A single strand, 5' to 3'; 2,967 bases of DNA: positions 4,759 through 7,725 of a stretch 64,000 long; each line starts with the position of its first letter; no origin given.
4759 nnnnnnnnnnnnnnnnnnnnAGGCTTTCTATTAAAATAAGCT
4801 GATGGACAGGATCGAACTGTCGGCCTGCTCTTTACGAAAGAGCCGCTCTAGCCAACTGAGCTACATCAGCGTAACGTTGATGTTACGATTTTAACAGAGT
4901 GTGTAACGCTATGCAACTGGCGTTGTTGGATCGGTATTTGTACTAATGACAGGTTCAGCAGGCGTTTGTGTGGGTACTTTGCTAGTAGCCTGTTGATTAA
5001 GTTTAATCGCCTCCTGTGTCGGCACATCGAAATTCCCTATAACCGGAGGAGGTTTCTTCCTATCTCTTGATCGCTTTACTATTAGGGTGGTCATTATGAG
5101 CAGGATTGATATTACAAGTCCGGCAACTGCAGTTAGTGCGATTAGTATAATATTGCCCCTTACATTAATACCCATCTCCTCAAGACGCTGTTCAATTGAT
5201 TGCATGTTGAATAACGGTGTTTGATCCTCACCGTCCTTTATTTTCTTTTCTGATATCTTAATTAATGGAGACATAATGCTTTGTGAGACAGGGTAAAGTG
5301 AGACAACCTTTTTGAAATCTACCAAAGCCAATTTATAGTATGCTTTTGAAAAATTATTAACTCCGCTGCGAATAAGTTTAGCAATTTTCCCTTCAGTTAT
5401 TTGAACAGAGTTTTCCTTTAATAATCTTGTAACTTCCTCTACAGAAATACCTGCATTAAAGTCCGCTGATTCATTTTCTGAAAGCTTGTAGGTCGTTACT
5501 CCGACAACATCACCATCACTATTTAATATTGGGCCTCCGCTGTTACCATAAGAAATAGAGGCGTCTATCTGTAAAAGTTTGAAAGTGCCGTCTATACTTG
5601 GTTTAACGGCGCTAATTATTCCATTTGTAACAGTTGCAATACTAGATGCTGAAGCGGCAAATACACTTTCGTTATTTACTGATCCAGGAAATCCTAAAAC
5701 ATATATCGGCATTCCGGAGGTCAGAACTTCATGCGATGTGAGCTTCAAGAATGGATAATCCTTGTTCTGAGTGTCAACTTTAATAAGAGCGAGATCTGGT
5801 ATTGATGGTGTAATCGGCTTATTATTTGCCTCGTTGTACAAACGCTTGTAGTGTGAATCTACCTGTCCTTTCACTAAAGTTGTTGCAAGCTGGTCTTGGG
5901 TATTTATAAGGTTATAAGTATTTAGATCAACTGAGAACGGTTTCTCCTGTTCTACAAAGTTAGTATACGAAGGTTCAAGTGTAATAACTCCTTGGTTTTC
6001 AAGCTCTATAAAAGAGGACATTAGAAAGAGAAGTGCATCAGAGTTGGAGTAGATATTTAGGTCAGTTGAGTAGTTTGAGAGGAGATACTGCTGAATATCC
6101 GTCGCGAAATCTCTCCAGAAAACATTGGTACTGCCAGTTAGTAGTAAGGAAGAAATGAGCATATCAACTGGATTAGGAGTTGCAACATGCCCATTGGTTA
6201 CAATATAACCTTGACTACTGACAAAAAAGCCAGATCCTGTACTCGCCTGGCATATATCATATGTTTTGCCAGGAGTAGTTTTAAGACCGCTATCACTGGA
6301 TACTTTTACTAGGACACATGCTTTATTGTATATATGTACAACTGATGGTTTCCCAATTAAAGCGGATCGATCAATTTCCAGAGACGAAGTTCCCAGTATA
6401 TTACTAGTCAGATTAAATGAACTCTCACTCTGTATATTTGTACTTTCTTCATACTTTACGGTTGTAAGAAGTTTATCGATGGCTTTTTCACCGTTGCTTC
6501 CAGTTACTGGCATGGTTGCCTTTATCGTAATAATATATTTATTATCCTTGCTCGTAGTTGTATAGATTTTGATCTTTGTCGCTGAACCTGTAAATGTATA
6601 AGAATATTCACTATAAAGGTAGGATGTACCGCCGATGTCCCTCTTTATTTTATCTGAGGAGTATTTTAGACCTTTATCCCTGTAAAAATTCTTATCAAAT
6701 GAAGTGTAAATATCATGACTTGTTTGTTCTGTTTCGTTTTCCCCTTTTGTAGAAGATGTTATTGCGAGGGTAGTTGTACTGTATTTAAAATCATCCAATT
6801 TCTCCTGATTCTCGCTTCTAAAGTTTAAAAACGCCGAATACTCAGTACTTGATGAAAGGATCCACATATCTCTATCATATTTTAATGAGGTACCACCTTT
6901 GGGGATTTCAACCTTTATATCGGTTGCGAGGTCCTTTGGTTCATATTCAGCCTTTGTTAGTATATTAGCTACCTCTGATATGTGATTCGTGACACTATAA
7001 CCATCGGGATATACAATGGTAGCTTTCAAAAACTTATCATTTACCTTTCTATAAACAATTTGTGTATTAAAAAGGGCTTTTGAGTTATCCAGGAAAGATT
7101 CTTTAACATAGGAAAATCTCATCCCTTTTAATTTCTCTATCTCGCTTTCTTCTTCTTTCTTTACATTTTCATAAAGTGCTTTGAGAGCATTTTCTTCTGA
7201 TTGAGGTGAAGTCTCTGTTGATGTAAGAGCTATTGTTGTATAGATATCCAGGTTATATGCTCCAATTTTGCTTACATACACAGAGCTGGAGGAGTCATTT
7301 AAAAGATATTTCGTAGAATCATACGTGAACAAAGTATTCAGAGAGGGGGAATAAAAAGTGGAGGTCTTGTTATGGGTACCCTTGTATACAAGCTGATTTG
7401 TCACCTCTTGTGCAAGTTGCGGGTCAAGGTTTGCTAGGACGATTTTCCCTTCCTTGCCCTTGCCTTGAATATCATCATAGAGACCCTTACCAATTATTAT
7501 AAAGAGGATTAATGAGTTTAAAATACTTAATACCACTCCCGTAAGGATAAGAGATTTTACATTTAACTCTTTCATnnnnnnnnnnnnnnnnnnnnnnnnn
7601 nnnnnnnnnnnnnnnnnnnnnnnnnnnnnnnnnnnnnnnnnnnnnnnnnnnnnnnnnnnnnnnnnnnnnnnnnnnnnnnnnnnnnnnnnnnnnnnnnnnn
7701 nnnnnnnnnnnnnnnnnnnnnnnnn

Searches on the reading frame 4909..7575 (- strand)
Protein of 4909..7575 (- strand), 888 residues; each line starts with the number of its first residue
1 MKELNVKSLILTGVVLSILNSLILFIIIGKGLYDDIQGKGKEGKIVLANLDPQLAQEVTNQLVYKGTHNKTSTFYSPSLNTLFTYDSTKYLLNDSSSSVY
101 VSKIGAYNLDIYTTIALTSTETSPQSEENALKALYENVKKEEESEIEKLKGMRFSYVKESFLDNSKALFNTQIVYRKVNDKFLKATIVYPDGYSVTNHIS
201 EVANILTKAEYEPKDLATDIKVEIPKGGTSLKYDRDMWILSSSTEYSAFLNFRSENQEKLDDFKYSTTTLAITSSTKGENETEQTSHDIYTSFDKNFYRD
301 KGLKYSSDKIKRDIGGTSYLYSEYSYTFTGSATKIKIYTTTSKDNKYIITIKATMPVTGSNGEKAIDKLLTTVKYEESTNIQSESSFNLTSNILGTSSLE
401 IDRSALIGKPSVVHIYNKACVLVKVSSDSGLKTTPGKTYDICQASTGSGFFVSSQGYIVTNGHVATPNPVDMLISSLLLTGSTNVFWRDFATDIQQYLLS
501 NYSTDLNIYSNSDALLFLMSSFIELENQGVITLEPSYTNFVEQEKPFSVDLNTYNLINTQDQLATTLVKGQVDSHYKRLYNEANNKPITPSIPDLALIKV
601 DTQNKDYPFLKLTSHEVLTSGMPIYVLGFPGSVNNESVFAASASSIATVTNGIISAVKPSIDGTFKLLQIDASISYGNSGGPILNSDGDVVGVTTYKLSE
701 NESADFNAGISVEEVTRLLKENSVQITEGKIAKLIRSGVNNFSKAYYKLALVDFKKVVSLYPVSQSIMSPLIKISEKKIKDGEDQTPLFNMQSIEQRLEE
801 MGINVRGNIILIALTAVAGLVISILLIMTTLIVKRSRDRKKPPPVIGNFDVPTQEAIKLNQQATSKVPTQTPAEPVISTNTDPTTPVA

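Call 35: search_protein_families(library=pfam, proteins=[window:4909-7575:-], max_evalue=0.001)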
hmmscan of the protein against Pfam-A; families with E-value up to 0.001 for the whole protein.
window:4909-7575:- (888 aa): 2 families
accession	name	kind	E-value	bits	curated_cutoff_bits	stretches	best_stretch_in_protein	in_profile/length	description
PF13365.12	Trypsin_2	-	4.9e-22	79.7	27.6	1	591-693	51-144/144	Trypsin-like peptidase domain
PF00089.32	Trypsin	-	9.8e-10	39.1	20.6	1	575-703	70-204/220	Trypsin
